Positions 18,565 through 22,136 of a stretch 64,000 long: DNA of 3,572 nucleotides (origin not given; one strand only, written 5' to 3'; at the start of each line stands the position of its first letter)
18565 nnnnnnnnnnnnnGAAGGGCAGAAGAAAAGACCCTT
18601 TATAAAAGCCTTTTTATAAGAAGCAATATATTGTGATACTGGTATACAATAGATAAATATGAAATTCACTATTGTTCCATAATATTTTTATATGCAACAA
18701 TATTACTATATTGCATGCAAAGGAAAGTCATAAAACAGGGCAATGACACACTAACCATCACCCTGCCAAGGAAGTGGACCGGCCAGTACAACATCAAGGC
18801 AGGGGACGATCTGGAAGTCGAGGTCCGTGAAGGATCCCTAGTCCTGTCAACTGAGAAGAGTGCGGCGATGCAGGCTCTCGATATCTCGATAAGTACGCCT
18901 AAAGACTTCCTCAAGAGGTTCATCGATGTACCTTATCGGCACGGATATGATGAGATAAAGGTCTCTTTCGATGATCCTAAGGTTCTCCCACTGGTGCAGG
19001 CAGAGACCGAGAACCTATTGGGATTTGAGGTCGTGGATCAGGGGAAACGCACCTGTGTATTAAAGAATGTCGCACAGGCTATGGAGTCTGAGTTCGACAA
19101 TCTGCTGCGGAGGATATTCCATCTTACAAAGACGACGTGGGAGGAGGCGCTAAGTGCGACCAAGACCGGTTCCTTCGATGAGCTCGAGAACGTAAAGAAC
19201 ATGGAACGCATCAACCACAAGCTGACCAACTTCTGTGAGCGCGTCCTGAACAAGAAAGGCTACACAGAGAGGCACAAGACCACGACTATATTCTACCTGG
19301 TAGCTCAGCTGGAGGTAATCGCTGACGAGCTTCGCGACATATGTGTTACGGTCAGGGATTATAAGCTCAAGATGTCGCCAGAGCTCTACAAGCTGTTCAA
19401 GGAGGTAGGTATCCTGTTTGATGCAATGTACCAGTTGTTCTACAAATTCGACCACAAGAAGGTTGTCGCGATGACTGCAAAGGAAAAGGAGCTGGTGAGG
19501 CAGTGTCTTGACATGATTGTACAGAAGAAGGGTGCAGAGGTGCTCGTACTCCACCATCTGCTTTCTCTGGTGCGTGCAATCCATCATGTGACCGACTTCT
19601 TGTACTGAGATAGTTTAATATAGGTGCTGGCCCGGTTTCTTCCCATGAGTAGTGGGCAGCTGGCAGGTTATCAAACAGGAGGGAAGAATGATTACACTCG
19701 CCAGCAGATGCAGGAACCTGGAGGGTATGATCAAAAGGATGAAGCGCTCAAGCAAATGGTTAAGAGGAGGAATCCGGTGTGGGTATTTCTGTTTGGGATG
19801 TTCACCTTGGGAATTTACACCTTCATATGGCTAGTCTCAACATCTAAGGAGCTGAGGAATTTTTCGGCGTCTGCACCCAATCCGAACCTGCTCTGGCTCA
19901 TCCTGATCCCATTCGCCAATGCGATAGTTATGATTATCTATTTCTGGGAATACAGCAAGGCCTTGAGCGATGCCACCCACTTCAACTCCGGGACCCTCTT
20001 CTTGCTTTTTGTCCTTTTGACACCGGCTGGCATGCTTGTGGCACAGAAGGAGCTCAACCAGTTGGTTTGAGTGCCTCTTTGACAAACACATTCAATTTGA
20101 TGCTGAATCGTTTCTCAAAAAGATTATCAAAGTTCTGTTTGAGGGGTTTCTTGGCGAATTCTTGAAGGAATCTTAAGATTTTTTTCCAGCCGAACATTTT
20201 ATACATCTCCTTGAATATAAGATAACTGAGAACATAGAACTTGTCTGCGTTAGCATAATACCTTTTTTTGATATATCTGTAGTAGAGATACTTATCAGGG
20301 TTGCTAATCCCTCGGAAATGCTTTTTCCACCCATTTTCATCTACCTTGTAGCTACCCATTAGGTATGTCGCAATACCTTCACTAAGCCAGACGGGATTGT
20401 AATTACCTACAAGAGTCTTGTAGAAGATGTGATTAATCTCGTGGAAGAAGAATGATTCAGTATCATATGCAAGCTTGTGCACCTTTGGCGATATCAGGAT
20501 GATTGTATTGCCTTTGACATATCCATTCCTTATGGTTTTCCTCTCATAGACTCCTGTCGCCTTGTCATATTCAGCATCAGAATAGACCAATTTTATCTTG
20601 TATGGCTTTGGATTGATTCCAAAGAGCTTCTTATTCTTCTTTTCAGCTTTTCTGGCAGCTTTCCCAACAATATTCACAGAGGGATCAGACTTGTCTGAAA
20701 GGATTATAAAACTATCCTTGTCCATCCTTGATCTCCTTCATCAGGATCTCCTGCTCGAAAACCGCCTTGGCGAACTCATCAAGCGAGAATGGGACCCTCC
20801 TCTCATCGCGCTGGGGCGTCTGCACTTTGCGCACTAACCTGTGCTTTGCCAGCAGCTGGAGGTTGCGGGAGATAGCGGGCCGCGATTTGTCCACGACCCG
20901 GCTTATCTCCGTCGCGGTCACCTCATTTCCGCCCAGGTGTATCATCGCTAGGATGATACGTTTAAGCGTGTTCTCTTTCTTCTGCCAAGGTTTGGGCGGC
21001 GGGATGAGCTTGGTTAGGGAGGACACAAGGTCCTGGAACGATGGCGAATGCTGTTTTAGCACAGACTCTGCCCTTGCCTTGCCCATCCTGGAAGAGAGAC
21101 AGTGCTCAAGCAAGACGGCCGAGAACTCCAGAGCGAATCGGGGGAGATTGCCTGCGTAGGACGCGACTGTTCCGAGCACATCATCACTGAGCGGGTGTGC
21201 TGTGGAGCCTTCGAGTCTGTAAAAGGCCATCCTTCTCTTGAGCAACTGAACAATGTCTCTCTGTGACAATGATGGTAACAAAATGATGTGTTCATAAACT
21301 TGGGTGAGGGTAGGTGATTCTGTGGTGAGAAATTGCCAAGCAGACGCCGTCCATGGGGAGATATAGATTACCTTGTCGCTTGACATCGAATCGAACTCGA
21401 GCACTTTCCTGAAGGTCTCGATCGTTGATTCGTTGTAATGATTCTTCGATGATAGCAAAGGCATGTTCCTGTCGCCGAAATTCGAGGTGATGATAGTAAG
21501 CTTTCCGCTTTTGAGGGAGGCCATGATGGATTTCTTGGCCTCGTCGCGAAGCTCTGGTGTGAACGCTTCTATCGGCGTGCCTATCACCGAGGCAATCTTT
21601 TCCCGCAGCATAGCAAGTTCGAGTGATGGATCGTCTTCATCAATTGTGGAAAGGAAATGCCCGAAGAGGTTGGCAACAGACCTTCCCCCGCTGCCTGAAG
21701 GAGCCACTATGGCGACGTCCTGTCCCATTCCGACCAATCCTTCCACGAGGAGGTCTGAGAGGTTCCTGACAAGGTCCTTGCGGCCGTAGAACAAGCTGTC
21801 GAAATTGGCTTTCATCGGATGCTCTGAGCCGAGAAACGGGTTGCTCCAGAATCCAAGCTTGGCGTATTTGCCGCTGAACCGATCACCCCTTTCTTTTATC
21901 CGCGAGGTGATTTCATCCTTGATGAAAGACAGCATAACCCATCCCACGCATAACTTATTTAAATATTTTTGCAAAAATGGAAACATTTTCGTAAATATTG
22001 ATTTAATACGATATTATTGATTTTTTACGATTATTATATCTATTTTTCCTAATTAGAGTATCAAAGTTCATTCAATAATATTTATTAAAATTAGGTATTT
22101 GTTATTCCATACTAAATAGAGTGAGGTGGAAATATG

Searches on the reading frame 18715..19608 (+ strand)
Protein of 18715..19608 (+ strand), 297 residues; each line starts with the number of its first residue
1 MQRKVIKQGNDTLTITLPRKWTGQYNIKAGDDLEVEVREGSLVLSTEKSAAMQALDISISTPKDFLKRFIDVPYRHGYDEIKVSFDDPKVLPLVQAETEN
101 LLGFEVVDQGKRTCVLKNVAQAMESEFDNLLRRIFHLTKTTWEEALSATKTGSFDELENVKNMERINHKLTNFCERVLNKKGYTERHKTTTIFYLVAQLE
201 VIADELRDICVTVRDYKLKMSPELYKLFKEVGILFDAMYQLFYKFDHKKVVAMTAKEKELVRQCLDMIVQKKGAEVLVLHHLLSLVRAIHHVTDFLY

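Call 3: search_protein_families(library=pfam, proteins=[window:18715-19608:+], max_evalue=0.1)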
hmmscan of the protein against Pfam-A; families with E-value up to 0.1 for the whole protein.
window:18715-19608:+ (297 aa): 5 families
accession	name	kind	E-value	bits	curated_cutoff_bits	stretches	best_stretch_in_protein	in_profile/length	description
PF04014.23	MazE_antitoxin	-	1.2e-07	31.9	24.7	1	6-49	1-45/48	Antidote-toxin recognition MazE, bacterial antitoxin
PF01895.24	PhoU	-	0.0012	19.6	23.5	0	131-210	1-86/89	PhoU domain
PF11954.13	DUF3471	-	0.017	16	29.3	1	20-55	14-49/103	Domain of unknown function (DUF3471)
PF05379.17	Peptidase_C23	-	0.045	14.3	25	0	112-166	2-56/88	Carlavirus endopeptidase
PF23339.1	PTHB1_CtH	-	0.06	13.9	27.9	0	124-177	30-77/77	PTHB1 C-terminal helix bundle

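Call 4: search_protein_families(library=ncbifam, proteins=[window:18715-19608:+], max_evalue=0.1)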
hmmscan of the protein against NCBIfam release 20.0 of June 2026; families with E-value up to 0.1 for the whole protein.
window:18715-19608:+ (297 aa): 4 families
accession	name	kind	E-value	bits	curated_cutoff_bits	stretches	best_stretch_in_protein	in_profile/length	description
TIGR02609.1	doc_partner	hypoth_equivalog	0.0009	19.6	55.9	1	3-52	1-47/74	putative addiction module antidote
TIGR02135.1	phoU_full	equivalog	0.00094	18.8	130.25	0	190-295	79-195/212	phosphate signaling complex protein PhoU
TIGR01439.1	lp_hng_hel_AbrB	domain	0.013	15.2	28.3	1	15-44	10-40/44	transcriptional regulator, AbrB family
NF008504.0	PRK11414.1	equivalog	0.048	13.4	225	1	209-274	151-213/221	GntR family transcriptional regulator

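Call 58: search_protein_families(library=padloc, proteins=[window:18715-19608:+], max_evalue=0.01)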
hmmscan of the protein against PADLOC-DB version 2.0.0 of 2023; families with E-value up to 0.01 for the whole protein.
window:18715-19608:+ (297 aa): 0 families

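Call 59: search_protein_families(library=pfam, proteins=[L014:6841-8958:-], max_evalue=0.1)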
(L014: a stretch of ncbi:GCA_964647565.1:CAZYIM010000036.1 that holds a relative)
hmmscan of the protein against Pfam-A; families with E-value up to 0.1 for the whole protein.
L014:6841-8958:- (705 aa): 22 families
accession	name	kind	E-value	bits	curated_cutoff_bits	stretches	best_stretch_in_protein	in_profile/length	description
PF00515.34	TPR_1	-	1.9e-16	59.5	27.8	2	248-274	3-29/34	Tetratricopeptide repeat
PF13181.12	TPR_8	-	1.8e-15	56.2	25.7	2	6-37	3-34/34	Tetratricopeptide repeat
PF07719.23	TPR_2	-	1.6e-13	50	27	1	42-67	2-27/34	Tetratricopeptide repeat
PF13424.12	TPR_12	-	1.9e-12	47.7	30.1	1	43-104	5-72/77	Tetratricopeptide repeat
PF13431.12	TPR_17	-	1.5e-11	44.1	24.4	0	99-122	1-24/34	Tetratricopeptide repeat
PF13428.12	TPR_14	-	2.9e-10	40.2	23.5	0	79-120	3-44/44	Tetratricopeptide repeat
PF14559.12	TPR_19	-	7e-10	39.5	25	1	18-61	5-45/68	Tetratricopeptide repeat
PF13414.12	TPR_11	-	3.3e-08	33.5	26.8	1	16-55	6-42/42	TPR repeat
PF13432.12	TPR_16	-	9e-08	32.9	32.7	1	8-64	1-54/65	Tetratricopeptide repeat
PF13176.12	TPR_7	-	2.5e-07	30.7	27.9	0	7-35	2-30/36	Tetratricopeptide repeat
PF13174.12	TPR_6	-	1.3e-06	29.1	26.3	1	6-36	2-32/33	Tetratricopeptide repeat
PF17874.7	TPR_MalT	-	1.3e-05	25.1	45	1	7-108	83-194/336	MalT-like TPR region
PF24575.1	TPR_Slam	-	2.5e-05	25.1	35.2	0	10-64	53-104/104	Surface lipoprotein assembly modifier, N-terminal TPR repeats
PF10345.15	Cohesin_load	-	3.3e-05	22.9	25.8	1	32-153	346-485/585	Cohesin loading factor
PF25064.1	ARM_TT21_5th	-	4.1e-05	24.3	27.8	1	12-87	9-81/117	TT21 fifth ARM repeats domain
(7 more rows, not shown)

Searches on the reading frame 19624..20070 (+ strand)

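Call 58: search_protein_families(library=padloc, proteins=[window:19624-20070:+], max_evalue=0.01)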
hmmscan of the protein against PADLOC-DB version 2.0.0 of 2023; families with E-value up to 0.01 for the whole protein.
window:19624-20070:+ (148 aa): 0 families

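Call 82: search_protein_families(library=pfam, proteins=[window:19624-20070:+], max_evalue=0.001)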
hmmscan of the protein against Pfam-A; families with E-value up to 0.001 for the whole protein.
window:19624-20070:+ (148 aa): 1 family
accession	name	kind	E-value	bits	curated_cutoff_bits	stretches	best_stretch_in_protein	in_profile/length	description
PF14018.11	DUF4234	-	5.2e-07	30.1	25.3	1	50-114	2-68/70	Domain of unknown function (DUF4234)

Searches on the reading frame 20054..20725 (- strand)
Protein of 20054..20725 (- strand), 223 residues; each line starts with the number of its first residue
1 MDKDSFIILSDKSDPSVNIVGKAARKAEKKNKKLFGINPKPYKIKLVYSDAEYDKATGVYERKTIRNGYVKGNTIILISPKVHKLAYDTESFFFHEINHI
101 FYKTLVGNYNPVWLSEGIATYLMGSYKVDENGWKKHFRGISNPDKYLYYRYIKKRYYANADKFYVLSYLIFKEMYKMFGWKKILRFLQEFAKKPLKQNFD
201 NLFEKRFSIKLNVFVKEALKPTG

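Call 3: search_protein_families(library=pfam, proteins=[window:20054-20725:-], max_evalue=0.1)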
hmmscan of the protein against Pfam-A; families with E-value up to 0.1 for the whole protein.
window:20054-20725:- (223 aa): 2 families
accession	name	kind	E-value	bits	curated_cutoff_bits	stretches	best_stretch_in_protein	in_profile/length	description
PF13485.12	Peptidase_MA_2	-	1.9e-05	25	32.4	1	30-192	8-172/201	Peptidase MA superfamily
PF04450.18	BSP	-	0.029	14.6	23.8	1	83-146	96-158/207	Peptidase of plants and bacteria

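Call 4: search_protein_families(library=ncbifam, proteins=[window:20054-20725:-], max_evalue=0.1)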
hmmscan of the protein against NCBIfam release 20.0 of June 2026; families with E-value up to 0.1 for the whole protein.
window:20054-20725:- (223 aa): 1 family
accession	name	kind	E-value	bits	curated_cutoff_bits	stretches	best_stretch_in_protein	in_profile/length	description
NF033876.2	flagella_HExxH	equivalog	0.0015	18.1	205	1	88-203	128-241/384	flagellinolysin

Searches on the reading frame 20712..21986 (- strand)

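Call 3: search_protein_families(library=pfam, proteins=[window:20712-21986:-], max_evalue=0.1)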
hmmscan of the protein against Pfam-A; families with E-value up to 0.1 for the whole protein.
window:20712-21986:- (424 aa): 11 families
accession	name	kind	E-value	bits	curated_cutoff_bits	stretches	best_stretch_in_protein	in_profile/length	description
PF12802.13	MarR_2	-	4.7e-07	30.3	27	1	345-396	10-60/61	MarR family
PF12840.13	HTH_20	-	2.2e-05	24.8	27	1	346-388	10-51/51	Helix-turn-helix domain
PF13545.12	HTH_Crp_2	-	0.00072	19.9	27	0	111-165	6-61/70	Crp-like helix-turn-helix domain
PF20703.3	nSTAND1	-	0.0013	18.9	27.1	0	63-104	13-49/379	Novel STAND NTPase 1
PF01022.26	HTH_5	-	0.0023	18.2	22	1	354-387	14-47/47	Bacterial regulatory protein, arsR family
PF09339.16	HTH_IclR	-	0.0038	17.4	22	1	346-387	9-50/52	IclR helix-turn-helix domain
PF13463.12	HTH_27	-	0.013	16.2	22.2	1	342-401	5-63/68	Winged helix DNA-binding domain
PF25212.1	HVO_A0114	-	0.021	15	27.6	1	356-400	37-81/84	HVO_A0114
PF13635.12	DUF4143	-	0.055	13.6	28.1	1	336-395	11-70/160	Domain of unknown function (DUF4143)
PF25213.1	HVO_A0261_N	-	0.058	13.7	35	0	351-389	20-58/86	HVO_A0261 N-terminal domain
PF01978.25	TrmB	-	0.06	13.6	25.6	0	355-390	22-57/68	Sugar-specific transcriptional regulator TrmB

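Call 4: search_protein_families(library=ncbifam, proteins=[window:20712-21986:-], max_evalue=0.1)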
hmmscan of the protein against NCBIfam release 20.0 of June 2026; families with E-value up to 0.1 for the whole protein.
window:20712-21986:- (424 aa): 10 families
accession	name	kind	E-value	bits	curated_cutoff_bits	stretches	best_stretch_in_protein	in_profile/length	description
NF033789.1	repress_SdpR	subfamily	6.6e-05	22.7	100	1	341-389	9-55/79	autorepressor SdpR family transcription factor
NF038251.1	AdcR_fam_Zn_TF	equivalog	9.1e-05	22.7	175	1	350-411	44-104/143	zinc-dependent MarR family transcriptional regulator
NF053755.1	MsvR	equivalog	0.00016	21.5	220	1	339-403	12-73/236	transcriptional factor MsvR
NF033788.1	HTH_metalloreg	subfamily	0.00024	20.9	55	1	348-388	19-58/77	metalloregulator ArsR/SmtB family transcription factor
TIGR01889.1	Staph_reg_Sar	paralog_domain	0.0021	18.4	62.6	1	351-414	39-101/109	staphylococcal accessory regulator family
TIGR01884.1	cas_HTH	subfamily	0.0022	17.4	60.2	1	341-395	144-194/202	CRISPR-associated CARF protein Csa3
TIGR02203.1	MsbA_lipidA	equivalog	0.033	12.7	602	1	85-133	356-411/572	lipid A export permease/ATP-binding protein MsbA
NF007528.0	PRK10141.1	subfamily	0.04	13.8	97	0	340-387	17-62/117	metalloregulator ArsR/SmtB family transcription factor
NF040939.2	trans_reg_lrs14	equivalog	0.069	13.2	90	0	346-397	27-78/103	Lrs14 family HTH-type transcriptional regulator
TIGR02337.1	HpaR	equivalog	0.086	12.7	121.2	0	355-412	42-98/130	homoprotocatechuate degradation operon regulator HpaR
